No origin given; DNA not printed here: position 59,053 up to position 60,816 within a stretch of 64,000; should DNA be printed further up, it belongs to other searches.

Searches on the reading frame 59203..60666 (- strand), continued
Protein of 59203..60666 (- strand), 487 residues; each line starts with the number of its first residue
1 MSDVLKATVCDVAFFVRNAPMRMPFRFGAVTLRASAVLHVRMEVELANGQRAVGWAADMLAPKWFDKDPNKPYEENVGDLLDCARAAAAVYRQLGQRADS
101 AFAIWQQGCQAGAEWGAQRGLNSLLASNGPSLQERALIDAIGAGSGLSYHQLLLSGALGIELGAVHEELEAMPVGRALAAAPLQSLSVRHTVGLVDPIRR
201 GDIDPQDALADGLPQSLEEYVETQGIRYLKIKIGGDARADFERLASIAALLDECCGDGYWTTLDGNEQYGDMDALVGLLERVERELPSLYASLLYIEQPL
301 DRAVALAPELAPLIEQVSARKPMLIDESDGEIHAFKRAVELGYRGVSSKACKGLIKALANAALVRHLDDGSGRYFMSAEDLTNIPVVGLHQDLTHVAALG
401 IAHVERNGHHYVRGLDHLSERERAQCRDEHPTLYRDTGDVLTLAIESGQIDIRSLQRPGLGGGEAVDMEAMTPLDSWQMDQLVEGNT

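Call 49: search_solved_structures(query=L010:6432-7832:+, max_evalue=0.01)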
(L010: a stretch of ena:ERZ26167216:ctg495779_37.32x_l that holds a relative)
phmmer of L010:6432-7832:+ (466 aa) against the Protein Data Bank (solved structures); distinct sequences matched with E-value up to 0.01: 3.
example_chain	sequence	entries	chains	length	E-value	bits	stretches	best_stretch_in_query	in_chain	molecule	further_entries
3ik4_A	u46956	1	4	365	8.7e-05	24.6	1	193-446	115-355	Mandelate racemase/muconate lactonizing protein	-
3s5s_A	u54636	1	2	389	0.00024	23.2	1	194-416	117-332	Mandelate racemase/muconate lactonizing enzyme family protein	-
3bbl_A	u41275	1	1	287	0.0022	19.9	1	274-323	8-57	Regulatory protein of LacI family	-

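Call 51: search_protein_families(library=pfam, proteins=[L042:2396-3415:+, L052:4018-4860:+, L093:2345-4117:-, L035:5103-6098:+, L076:1932-3164:-, L034:6920-7981:+, L059:2457-3293:+, L090:8966-10732:+, L028:5235-6965:-, L025:2829-4022:-], max_evalue=0.0001)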
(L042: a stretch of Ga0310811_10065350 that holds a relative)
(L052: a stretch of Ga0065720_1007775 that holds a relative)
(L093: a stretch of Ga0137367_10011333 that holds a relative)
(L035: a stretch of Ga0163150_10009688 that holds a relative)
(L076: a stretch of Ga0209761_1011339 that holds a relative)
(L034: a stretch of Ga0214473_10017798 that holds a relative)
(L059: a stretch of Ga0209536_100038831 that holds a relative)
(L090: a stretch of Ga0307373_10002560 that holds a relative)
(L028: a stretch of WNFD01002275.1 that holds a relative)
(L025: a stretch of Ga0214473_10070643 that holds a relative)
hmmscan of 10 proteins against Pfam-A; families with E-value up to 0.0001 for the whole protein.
L042:2396-3415:+ (339 aa): 3 families
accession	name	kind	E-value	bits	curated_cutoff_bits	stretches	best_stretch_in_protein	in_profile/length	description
PF09084.16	NMT1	-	1.7e-47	162.6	20.5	1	44-256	3-216/216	NMT1/THI5 like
PF16868.10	NMT1_3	-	4e-09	36.9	27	1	39-193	10-171/289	NMT1-like family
PF13379.11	NMT1_2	-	1.7e-07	31.8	24.7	1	32-202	5-190/252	NMT1-like family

L052:4018-4860:+ (280 aa): 1 family
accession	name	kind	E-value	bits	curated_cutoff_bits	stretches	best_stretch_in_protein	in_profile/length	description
PF01261.30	AP_endonuc_2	-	1.7e-37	129.9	31.1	1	22-269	2-246/249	Xylose isomerase-like TIM barrel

L093:2345-4117:- (590 aa): 1 family
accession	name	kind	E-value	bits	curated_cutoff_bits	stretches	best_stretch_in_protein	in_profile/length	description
PF03401.19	TctC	-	4.8e-18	66.1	27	1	303-535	2-233/274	Tripartite tricarboxylate transporter family receptor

L035:5103-6098:+ (331 aa): 1 family
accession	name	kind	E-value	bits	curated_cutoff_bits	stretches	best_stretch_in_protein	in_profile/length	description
PF01717.24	Meth_synt_2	-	4.3e-23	82.5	21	1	21-321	32-319/324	Cobalamin-independent synthase, Catalytic domain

L076:1932-3164:- (410 aa): 0 families

L034:6920-7981:+ (353 aa): 0 families

L059:2457-3293:+ (278 aa): 1 family
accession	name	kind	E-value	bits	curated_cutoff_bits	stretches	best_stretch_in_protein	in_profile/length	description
PF00528.27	BPD_transp_1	-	2.6e-28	99.4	26.4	1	94-260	6-180/184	Binding-protein-dependent transport system inner membrane component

L090:8966-10732:+ (588 aa): 1 family
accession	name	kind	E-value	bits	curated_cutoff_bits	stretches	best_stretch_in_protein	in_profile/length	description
PF06187.17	DUF993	-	2.2e-181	603.4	24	1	206-587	1-382/382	Protein of unknown function (DUF993)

L028:5235-6965:- (576 aa): 0 families

L025:2829-4022:- (397 aa): 1 family
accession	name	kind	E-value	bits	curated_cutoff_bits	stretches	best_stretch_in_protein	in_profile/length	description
PF16490.10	Oxidoreduct_C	-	1.6e-52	179.4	27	1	119-387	3-275/278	Putative oxidoreductase C terminal domain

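Call 67: search_protein_families(library=pfam, proteins=[L090:4144-5511:+, L090:5793-6983:+, L090:10719-11561:+, L050:5156-6181:+, L050:8361-9194:+, L050:9210-9992:+, L050:10263-11354:-, L096:5424-6956:+, L096:9902-10927:+, L050:3978-5144:+], max_evalue=0.0001)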
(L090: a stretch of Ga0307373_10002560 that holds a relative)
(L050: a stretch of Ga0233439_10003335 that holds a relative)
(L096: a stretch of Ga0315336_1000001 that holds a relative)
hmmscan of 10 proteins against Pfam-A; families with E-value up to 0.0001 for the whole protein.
L090:4144-5511:+ (455 aa): 2 families
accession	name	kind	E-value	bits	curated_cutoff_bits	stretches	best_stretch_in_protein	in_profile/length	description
PF00005.33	ABC_tran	-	9.9e-31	107.6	25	1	227-366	2-136/137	ABC transporter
PF13304.12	AAA_21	-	8.1e-06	26.5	27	0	239-266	2-32/304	AAA domain, putative AbiEii toxin, Type IV TA system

L090:5793-6983:+ (396 aa): 1 family
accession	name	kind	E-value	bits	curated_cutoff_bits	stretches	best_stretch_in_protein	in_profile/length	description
PF01261.30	AP_endonuc_2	-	5.5e-35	121.7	31.1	1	137-386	2-247/249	Xylose isomerase-like TIM barrel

L090:10719-11561:+ (280 aa): 1 family
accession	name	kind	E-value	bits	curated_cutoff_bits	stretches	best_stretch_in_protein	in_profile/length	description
PF01261.30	AP_endonuc_2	-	2e-38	132.9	31.1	1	29-266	4-244/249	Xylose isomerase-like TIM barrel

L050:5156-6181:+ (341 aa): 3 families
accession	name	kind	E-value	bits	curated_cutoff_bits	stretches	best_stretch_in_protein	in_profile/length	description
PF01408.29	GFO_IDH_MocA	-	4.4e-14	53.6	24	1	7-121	2-117/120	Oxidoreductase family, NAD-binding Rossmann fold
PF22725.1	GFO_IDH_MocA_C3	-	1.4e-13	51.4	27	1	132-250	3-123/124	GFO/IDH/MocA C-terminal domain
PF02894.22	GFO_IDH_MocA_C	-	2.2e-11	44.4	22.9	1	137-341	4-218/218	Oxidoreductase family, C-terminal alpha/beta domain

L050:8361-9194:+ (277 aa): 1 family
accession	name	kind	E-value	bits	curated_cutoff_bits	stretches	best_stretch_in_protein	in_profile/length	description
PF01261.30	AP_endonuc_2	-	1.6e-37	130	31.1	1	35-259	8-240/249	Xylose isomerase-like TIM barrel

L050:9210-9992:+ (260 aa): 2 families
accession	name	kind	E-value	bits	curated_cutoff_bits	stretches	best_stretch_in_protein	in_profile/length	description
PF03328.21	HpcH_HpaI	-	4.2e-36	124.7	25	1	30-244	12-218/221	HpcH/HpaI aldolase/citrate lyase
PF02896.24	PEP-utilizers_C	-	1.9e-05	24.4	22.8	0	140-208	168-244/293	PEP-utilising enzyme, PEP-binding domain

L050:10263-11354:- (363 aa): 3 families
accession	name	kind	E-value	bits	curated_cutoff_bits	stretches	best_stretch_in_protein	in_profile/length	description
PF00005.33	ABC_tran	-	3.7e-30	105.7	25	1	26-164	13-137/137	ABC transporter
PF03459.23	TOBE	-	2e-14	54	22.3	1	298-357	2-62/64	TOBE domain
PF13304.12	AAA_21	-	5.7e-08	33.6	27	0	26-102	1-75/304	AAA domain, putative AbiEii toxin, Type IV TA system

L096:5424-6956:+ (510 aa): 1 family
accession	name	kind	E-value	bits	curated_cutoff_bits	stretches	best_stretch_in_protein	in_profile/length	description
PF06187.17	DUF993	-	7.5e-188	624.6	24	1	126-508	1-382/382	Protein of unknown function (DUF993)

L096:9902-10927:+ (341 aa): 1 family
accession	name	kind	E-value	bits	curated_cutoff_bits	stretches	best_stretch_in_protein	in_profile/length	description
PF03401.19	TctC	-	1.7e-28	100.4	27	1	54-276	1-223/274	Tripartite tricarboxylate transporter family receptor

L050:3978-5144:+ (388 aa): 1 family
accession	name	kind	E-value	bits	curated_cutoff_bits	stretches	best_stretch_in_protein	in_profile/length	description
PF06187.17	DUF993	-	5.3e-189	628.4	24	1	4-386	1-382/382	Protein of unknown function (DUF993)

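Call 68: list_cluster_members(proteins=[P0121, P0124, P0131, P0145, P0164, P0171, P0198, P0216, P0228, P0259])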
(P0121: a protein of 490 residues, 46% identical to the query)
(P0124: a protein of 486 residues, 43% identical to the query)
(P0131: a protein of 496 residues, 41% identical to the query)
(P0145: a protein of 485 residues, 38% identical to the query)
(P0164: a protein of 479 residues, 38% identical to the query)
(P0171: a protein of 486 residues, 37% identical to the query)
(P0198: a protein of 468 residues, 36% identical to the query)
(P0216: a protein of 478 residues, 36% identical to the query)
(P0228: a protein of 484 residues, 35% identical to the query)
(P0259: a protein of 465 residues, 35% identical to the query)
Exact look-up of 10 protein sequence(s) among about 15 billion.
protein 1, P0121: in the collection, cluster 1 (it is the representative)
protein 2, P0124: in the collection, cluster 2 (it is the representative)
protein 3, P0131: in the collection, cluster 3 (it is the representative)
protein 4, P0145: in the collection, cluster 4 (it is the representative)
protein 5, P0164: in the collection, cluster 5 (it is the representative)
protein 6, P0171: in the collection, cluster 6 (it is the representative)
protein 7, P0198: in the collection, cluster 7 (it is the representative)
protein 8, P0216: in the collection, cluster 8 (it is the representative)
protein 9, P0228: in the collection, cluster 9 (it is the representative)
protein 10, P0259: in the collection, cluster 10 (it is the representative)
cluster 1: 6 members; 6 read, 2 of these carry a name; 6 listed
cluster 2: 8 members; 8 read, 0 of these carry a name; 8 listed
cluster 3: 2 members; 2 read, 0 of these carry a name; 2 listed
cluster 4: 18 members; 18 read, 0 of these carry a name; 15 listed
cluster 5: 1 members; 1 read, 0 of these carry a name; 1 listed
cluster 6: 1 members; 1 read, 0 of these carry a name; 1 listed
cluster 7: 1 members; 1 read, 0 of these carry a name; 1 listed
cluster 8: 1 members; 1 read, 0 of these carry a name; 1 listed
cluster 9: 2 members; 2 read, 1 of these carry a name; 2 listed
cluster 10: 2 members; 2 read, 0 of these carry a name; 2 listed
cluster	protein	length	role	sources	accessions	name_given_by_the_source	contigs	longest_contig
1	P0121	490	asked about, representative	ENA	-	-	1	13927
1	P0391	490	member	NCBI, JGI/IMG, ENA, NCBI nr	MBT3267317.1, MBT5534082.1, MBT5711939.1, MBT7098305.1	hypothetical protein HN371_09210 [Candidatus Poribacteria bacterium] | hypothetical protein | hypothetical protein [Candidatus Poribacteria bacterium]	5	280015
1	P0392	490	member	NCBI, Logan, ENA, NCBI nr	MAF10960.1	hypothetical protein CMK11_10975 [Candidatus Poribacteria bacterium] | hypothetical protein [Candidatus Poribacteria bacterium]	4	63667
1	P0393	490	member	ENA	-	-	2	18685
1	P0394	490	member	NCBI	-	-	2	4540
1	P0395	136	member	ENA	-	-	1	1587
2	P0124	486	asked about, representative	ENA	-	-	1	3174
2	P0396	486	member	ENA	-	-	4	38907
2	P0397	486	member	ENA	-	-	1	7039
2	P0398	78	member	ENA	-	-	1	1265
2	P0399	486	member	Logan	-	-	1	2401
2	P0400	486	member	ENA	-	-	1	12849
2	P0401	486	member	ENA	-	-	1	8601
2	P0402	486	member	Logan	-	-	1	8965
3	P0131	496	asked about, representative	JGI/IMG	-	-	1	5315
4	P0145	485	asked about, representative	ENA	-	-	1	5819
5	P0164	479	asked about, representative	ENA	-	-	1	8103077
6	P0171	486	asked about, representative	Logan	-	-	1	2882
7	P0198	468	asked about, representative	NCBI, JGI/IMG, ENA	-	-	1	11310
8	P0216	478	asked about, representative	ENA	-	-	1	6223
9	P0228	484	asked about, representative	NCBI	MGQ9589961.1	MAG: hypothetical protein ACUVYA_06670 [Planctomycetota bacterium]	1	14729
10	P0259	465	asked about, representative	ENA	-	-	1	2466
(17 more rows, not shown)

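Call 69: find_encoding_contigs(protein=P0391, flank=8000, max_places=2)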
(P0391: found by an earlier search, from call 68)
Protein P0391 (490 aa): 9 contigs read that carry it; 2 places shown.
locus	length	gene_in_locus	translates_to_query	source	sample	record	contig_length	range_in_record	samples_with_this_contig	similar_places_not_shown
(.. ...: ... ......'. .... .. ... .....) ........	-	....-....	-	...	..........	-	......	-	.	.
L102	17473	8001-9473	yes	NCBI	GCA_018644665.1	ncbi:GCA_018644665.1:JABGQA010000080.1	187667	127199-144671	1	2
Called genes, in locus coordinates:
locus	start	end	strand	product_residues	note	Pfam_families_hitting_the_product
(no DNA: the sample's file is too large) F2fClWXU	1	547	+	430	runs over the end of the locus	PF00815:Histidinol_dh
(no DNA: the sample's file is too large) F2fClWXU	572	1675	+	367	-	PF00155:Aminotran_1_2, PF04864:Alliinase_C (weak)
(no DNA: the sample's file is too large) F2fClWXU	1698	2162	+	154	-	-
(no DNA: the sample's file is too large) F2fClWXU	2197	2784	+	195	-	PF00475:IGPD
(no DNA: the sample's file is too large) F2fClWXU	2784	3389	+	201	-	PF00117:GATase, PF01174:SNO (weak), PF07685:GATase_3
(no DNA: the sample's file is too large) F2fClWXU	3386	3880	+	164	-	PF13420:Acetyltransf_4 (weak), PF13527:Acetyltransf_9 (weak), PF00583:Acetyltransf_1, PF13673:Acetyltransf_10, PF13508:Acetyltransf_7, PF14542:Acetyltransf_CG (faint)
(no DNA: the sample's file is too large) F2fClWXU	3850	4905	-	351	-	PF00288:GHMP_kinases_N, PF08544:GHMP_kinases_C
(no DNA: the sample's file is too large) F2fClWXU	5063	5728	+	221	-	-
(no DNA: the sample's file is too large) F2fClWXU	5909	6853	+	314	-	PF01116:F_bP_aldolase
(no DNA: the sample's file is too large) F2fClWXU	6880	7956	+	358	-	PF01408:GFO_IDH_MocA, PF22725:GFO_IDH_MocA_C3, PF02894:GFO_IDH_MocA_C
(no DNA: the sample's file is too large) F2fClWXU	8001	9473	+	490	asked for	-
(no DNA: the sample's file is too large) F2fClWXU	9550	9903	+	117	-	-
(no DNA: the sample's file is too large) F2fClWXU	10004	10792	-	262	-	-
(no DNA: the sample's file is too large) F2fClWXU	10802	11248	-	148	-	-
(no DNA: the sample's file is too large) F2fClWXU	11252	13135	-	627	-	PF13185:GAF_2 (faint), PF02518:HATPase_c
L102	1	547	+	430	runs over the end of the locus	PF00815:Histidinol_dh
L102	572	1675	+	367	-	PF00155:Aminotran_1_2, PF04864:Alliinase_C (weak)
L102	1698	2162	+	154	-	-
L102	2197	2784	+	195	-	PF00475:IGPD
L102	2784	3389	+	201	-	PF00117:GATase, PF07685:GATase_3, PF01174:SNO (weak)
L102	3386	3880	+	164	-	PF13420:Acetyltransf_4 (weak), PF13527:Acetyltransf_9 (weak), PF00583:Acetyltransf_1, PF13673:Acetyltransf_10, PF13508:Acetyltransf_7, PF14542:Acetyltransf_CG (faint)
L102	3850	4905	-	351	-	PF00288:GHMP_kinases_N, PF08544:GHMP_kinases_C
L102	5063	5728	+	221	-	-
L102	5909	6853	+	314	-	PF01116:F_bP_aldolase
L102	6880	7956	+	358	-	PF01408:GFO_IDH_MocA, PF22725:GFO_IDH_MocA_C3, PF02894:GFO_IDH_MocA_C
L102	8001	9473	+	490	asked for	-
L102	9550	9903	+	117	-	-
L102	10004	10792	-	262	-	-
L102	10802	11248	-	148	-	-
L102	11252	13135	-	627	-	PF13185:GAF_2 (faint), PF02518:HATPase_c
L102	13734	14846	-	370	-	-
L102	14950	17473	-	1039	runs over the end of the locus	PF07244:POTRA (faint)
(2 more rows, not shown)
